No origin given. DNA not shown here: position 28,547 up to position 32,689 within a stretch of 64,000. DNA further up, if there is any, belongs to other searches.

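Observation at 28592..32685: purL carried on a 4.07-kb segment bounded by 27-nt perfect direct repeats inside the 3' end of a CoA-binding gene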

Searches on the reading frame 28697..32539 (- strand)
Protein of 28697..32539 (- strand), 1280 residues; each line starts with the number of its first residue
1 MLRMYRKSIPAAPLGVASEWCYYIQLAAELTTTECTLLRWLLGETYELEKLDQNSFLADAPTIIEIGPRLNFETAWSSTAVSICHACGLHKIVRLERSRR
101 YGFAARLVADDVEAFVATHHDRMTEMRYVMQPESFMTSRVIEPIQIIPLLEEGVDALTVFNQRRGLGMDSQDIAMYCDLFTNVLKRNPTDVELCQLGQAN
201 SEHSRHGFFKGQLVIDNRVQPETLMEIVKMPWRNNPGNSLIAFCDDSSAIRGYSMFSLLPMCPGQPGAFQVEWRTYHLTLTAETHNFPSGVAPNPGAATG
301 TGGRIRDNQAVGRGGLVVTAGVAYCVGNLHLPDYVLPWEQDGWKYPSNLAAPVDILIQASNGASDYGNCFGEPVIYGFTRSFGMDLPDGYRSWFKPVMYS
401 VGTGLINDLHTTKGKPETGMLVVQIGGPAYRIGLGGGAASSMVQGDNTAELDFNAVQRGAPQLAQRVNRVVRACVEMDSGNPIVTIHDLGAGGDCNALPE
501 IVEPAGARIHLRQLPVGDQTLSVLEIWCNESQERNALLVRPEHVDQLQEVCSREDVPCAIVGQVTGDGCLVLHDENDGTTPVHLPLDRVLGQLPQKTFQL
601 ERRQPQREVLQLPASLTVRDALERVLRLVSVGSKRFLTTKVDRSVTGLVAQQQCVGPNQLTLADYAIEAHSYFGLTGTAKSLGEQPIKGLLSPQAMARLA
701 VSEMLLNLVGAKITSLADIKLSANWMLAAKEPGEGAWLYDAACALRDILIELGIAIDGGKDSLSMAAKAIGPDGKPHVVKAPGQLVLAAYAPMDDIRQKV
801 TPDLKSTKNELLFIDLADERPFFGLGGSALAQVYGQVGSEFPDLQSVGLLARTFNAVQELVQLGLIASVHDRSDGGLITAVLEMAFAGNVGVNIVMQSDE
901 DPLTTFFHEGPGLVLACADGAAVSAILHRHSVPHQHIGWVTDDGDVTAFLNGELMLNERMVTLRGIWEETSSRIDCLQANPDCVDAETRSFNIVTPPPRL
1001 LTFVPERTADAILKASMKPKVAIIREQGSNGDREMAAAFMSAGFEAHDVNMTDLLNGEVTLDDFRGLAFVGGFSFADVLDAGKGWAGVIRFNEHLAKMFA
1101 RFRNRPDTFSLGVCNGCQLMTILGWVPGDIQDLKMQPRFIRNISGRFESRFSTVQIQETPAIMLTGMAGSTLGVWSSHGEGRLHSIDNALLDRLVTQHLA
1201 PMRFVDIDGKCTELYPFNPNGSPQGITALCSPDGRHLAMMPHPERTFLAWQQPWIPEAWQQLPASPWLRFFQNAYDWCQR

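Call 10: search_protein_families(library=pfam, proteins=[window:28697-32539:-])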
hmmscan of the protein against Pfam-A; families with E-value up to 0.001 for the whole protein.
window:28697-32539:- (1280 aa): 5 families
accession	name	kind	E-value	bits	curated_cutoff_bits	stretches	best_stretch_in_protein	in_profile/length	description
PF13507.12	GATase_5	-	5.7e-105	350.5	27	1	1018-1278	1-260/260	CobB/CobQ-like glutamine amidotransferase domain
PF22689.1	FGAR-AT_PurM_N-like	-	6.3e-52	176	27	1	633-792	1-160/160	FGAR-AT PurM_N-like domain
PF02769.27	AIRS_C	-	1.4e-45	155.7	23.1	2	418-570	2-151/156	AIR synthase related protein, C-terminal domain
PF18076.6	FGAR-AT_N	-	3.6e-19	69.3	26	1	19-128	1-105/115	Formylglycinamide ribonucleotide amidotransferase N-terminal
PF18072.6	FGAR-AT_linker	-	1.5e-10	41.9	26.6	1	160-206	4-49/50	Formylglycinamide ribonucleotide amidotransferase linker domain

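Call 22: find_homologous_proteins(query=window:28700-32539:-)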
Query window:28700-32539:- (1280 aa): 7998 proteins with E <= 0.001 among 8000 candidates; the best 120 are listed.
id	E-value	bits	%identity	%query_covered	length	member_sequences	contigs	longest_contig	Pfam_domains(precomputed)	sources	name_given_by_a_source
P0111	0.0e+0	2981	100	100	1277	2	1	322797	PF18076.7,PF22689.2,PF18072.7,PF13507.13,PF02769.28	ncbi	ncbi:MAG: phosphoribosylformylglycinamidine synthase [Patescibacteria group bacterium]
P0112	0.0e+0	2113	71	100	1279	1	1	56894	PF18076.7,PF22689.2,PF18072.7,PF13507.13,PF02769.28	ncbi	ncbi:MAG: phosphoribosylformylglycinamidine synthase [Patescibacteria group bacterium]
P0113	0.0e+0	2082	70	100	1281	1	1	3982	PF18076.7,PF22689.2,PF18072.7,PF13507.13,PF02769.28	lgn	-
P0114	0.0e+0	2081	71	100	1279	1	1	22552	PF18076.7,PF22689.2,PF18072.7,PF13507.13,PF02769.28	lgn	-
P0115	0.0e+0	2033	71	96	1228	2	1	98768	PF18076.7,PF22689.2,PF18072.7,PF13507.13,PF02769.28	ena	-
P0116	0.0e+0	1893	64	100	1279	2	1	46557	PF18076.7,PF22689.2,PF18072.7,PF13507.13,PF02769.28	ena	-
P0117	0.0e+0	1885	65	99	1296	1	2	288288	PF18076.7,PF22689.2,PF18072.7,PF13507.13,PF02769.28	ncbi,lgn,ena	-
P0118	0.0e+0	1874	65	99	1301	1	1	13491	PF18076.7,PF22689.2,PF18072.7,PF13507.13,PF02769.28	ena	-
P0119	0.0e+0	1857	64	99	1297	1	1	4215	PF18076.7,PF22689.2,PF18072.7,PF13507.13,PF02769.28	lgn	-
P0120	0.0e+0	1856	64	99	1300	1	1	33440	PF18076.7,PF22689.2,PF18072.7,PF13507.13,PF02769.28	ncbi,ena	-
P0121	0.0e+0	1855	64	99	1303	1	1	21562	PF18076.7,PF22689.2,PF18072.7,PF13507.13,PF02769.28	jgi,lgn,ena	-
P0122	0.0e+0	1855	64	99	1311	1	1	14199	PF18076.7,PF22689.2,PF18072.7,PF13507.13,PF02769.28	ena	-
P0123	0.0e+0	1838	64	99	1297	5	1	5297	PF18076.7,PF22689.2,PF18072.7,PF13507.13,PF02769.28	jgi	-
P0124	0.0e+0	1833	63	99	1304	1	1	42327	PF18076.7,PF22689.2,PF18072.7,PF13507.13,PF02769.28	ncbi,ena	-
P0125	0.0e+0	1820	63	100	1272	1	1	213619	PF18076.7,PF22689.2,PF18072.7,PF00586.30,PF13507.13,PF02769.28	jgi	-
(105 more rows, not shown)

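Call 23: find_encoding_contigs(protein=P0112, flank=8000, max_places=2)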
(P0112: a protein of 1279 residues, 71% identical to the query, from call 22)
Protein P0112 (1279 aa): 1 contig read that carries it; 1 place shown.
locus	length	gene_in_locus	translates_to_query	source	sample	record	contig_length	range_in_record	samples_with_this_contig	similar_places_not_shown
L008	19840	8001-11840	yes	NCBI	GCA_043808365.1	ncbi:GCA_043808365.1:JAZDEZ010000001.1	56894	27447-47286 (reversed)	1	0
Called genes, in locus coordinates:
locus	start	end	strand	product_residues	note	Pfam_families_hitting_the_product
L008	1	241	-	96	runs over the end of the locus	PF09527:ATPase_gene1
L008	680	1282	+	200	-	-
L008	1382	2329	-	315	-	PF13487:HD_5 (faint), PF01966:HD (faint)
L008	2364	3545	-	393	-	PF02646:RmuC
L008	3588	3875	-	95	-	PF01541:GIY-YIG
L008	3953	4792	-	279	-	PF01026:TatD_DNase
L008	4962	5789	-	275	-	PF01026:TatD_DNase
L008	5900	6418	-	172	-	PF02674:Colicin_V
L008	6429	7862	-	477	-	PF00133:tRNA-synt_1, PF01406:tRNA-synt_1e (weak), PF09334:tRNA-synt_1g, PF00133:tRNA-synt_1, PF01406:tRNA-synt_1e (weak)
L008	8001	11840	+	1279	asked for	PF18076:FGAR-AT_N, PF18072:FGAR-AT_linker, PF02769:AIRS_C, PF22689:FGAR-AT_PurM_N-like, PF02769:AIRS_C, PF13507:GATase_5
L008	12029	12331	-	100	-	PF01541:GIY-YIG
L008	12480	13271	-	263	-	-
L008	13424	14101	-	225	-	PF00590:TP_methylase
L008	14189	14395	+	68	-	PF01165:Ribosomal_S21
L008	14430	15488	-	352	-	PF01594:AI-2E_transport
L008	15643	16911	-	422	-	PF00675:Peptidase_M16, PF05193:Peptidase_M16_C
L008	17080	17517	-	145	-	PF00583:Acetyltransf_1, PF13673:Acetyltransf_10, PF13508:Acetyltransf_7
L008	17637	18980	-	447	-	PF00587:tRNA-synt_2b, PF03129:HGTP_anticodon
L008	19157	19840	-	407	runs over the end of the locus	PF01066:CDP-OH_P_transf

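Call 24: find_encoding_contigs(protein=P0115, flank=8000, max_places=2)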
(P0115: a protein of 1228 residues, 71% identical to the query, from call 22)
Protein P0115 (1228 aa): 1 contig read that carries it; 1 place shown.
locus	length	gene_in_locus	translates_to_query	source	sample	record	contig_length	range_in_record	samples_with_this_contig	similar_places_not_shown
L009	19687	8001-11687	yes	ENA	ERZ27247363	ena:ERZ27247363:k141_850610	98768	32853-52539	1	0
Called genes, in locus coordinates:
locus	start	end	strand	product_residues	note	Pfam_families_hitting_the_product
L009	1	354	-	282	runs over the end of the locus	PF00119:ATP-synt_A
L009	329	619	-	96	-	PF09527:ATPase_gene1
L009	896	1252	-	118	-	-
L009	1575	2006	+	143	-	-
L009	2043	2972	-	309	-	PF01966:HD (faint), PF13487:HD_5 (weak)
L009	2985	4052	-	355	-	PF02646:RmuC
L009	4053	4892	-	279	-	PF01026:TatD_DNase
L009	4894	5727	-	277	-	PF01026:TatD_DNase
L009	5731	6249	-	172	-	PF02674:Colicin_V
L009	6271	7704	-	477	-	PF00133:tRNA-synt_1, PF01406:tRNA-synt_1e, PF09334:tRNA-synt_1g, PF00133:tRNA-synt_1, PF01406:tRNA-synt_1e (weak)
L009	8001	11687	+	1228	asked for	PF18076:FGAR-AT_N, PF18072:FGAR-AT_linker, PF02769:AIRS_C, PF22689:FGAR-AT_PurM_N-like, PF02769:AIRS_C, PF13507:GATase_5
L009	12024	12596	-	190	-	PF01797:Y1_Tnp (faint)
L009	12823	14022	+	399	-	PF02769:AIRS_C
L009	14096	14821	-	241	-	-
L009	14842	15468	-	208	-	-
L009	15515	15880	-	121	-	PF24709:DUF7670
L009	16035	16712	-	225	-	PF00590:TP_methylase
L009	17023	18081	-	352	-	PF01594:AI-2E_transport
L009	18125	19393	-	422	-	PF00675:Peptidase_M16, PF05193:Peptidase_M16_C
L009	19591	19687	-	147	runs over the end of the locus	PF13673:Acetyltransf_10, PF00583:Acetyltransf_1, PF13508:Acetyltransf_7, PF14542:Acetyltransf_CG (weak)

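Call 25: find_encoding_contigs(protein=P0117, flank=8000, max_places=2)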
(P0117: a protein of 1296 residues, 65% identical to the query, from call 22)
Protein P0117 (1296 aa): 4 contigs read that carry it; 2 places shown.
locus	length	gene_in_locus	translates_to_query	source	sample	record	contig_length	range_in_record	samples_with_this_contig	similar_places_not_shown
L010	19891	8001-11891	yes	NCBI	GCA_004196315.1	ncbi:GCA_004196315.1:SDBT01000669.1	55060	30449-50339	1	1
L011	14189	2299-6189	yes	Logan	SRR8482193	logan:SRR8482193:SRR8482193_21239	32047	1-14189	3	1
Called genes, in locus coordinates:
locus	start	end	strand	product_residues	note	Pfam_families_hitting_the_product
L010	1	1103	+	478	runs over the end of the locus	PF01139:RtcB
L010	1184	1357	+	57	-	-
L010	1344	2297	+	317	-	PF01784:DUF34_NIF3 (weak)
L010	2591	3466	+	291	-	PF06550:SPP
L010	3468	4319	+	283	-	PF05822:UMPH-1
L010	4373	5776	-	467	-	PF04055:Radical_SAM, PF16199:Radical_SAM_C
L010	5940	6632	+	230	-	PF01209:Ubie_methyltran, PF02353:CMAS, PF13489:Methyltransf_23, PF07021:MetW (weak), PF13847:Methyltransf_31, PF08241:Methyltransf_11, PF08242:Methyltransf_12, PF13649:Methyltransf_25, +2 more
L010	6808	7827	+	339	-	PF01259:SAICAR_synt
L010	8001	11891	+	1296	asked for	PF18076:FGAR-AT_N, PF18072:FGAR-AT_linker, PF02769:AIRS_C, PF22689:FGAR-AT_PurM_N-like, PF02769:AIRS_C, PF13507:GATase_5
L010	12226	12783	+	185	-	PF02481:DNA_processg_A (faint), PF18306:LDcluster4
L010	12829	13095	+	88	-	PF16325:Peptidase_U32_C (weak), PF03144:GTP_EFTU_D2 (weak)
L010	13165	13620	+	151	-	PF02308:MgtC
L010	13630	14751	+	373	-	PF01490:Aa_trans (weak), PF03222:Trp_Tyr_perm, PF13520:AA_permease_2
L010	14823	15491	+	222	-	PF01966:HD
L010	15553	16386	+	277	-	PF03477:ATP-cone (faint), PF22357:AF1548-like_C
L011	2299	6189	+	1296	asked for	PF18076:FGAR-AT_N, PF18072:FGAR-AT_linker, PF02769:AIRS_C, PF22689:FGAR-AT_PurM_N-like, PF02769:AIRS_C, PF13507:GATase_5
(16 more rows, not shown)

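Call 47: search_solved_structures(query=window:28700-32539:-, show_alignments=1, max_evalue=1e-50)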
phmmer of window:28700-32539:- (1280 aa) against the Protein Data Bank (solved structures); distinct sequences matched with E-value up to 1e-50: 14.
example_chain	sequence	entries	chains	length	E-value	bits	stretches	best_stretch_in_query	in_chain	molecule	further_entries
9n9w_A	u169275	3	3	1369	0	1214.6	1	14-1278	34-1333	Phosphoribosylformylglycinamidine synthase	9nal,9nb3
1t3t_A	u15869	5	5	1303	3.5e-270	902.5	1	59-1274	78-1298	Phosphoribosylformylglycinamidine synthase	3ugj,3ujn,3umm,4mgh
4r7g_A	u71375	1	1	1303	4.6e-270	902.1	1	59-1274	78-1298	Phosphoribosylformylglycinamidine synthase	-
6lyl_A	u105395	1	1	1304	4.8e-270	902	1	59-1274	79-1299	Phosphoribosylformylglycinamidine synthase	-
4lgy_A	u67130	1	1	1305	7.7e-270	901.3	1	59-1274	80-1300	Phosphoribosylformylglycinamidine synthase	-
6jt9_A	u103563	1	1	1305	9.3e-270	901.1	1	59-1274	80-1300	Phosphoribosylformylglycinamidine synthase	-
4l78_A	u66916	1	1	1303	2.6e-269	899.6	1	59-1274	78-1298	Phosphoribosylformylglycinamidine synthase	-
6lyk_A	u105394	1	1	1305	2.6e-269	899.6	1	59-1274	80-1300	Phosphoribosylformylglycinamidine synthase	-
6lym_A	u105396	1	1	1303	4.5e-269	898.8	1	59-1274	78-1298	Phosphoribosylformylglycinamidine synthase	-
6jta_A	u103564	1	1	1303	4.6e-269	898.8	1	59-1274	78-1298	Phosphoribosylformylglycinamidine synthase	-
7dw7_A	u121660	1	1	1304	4.7e-269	898.8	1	59-1274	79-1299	Phosphoribosylformylglycinamidine synthase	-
6lyo_A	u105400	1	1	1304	9e-269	897.8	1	59-1274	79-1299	Phosphoribosylformylglycinamidine synthase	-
6jt7_A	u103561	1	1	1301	3.6e-267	892.5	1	59-1274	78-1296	Phosphoribosylformylglycinamidine synthase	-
6jt8_A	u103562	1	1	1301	7.7e-267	891.4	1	59-1274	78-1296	Phosphoribosylformylglycinamidine synthase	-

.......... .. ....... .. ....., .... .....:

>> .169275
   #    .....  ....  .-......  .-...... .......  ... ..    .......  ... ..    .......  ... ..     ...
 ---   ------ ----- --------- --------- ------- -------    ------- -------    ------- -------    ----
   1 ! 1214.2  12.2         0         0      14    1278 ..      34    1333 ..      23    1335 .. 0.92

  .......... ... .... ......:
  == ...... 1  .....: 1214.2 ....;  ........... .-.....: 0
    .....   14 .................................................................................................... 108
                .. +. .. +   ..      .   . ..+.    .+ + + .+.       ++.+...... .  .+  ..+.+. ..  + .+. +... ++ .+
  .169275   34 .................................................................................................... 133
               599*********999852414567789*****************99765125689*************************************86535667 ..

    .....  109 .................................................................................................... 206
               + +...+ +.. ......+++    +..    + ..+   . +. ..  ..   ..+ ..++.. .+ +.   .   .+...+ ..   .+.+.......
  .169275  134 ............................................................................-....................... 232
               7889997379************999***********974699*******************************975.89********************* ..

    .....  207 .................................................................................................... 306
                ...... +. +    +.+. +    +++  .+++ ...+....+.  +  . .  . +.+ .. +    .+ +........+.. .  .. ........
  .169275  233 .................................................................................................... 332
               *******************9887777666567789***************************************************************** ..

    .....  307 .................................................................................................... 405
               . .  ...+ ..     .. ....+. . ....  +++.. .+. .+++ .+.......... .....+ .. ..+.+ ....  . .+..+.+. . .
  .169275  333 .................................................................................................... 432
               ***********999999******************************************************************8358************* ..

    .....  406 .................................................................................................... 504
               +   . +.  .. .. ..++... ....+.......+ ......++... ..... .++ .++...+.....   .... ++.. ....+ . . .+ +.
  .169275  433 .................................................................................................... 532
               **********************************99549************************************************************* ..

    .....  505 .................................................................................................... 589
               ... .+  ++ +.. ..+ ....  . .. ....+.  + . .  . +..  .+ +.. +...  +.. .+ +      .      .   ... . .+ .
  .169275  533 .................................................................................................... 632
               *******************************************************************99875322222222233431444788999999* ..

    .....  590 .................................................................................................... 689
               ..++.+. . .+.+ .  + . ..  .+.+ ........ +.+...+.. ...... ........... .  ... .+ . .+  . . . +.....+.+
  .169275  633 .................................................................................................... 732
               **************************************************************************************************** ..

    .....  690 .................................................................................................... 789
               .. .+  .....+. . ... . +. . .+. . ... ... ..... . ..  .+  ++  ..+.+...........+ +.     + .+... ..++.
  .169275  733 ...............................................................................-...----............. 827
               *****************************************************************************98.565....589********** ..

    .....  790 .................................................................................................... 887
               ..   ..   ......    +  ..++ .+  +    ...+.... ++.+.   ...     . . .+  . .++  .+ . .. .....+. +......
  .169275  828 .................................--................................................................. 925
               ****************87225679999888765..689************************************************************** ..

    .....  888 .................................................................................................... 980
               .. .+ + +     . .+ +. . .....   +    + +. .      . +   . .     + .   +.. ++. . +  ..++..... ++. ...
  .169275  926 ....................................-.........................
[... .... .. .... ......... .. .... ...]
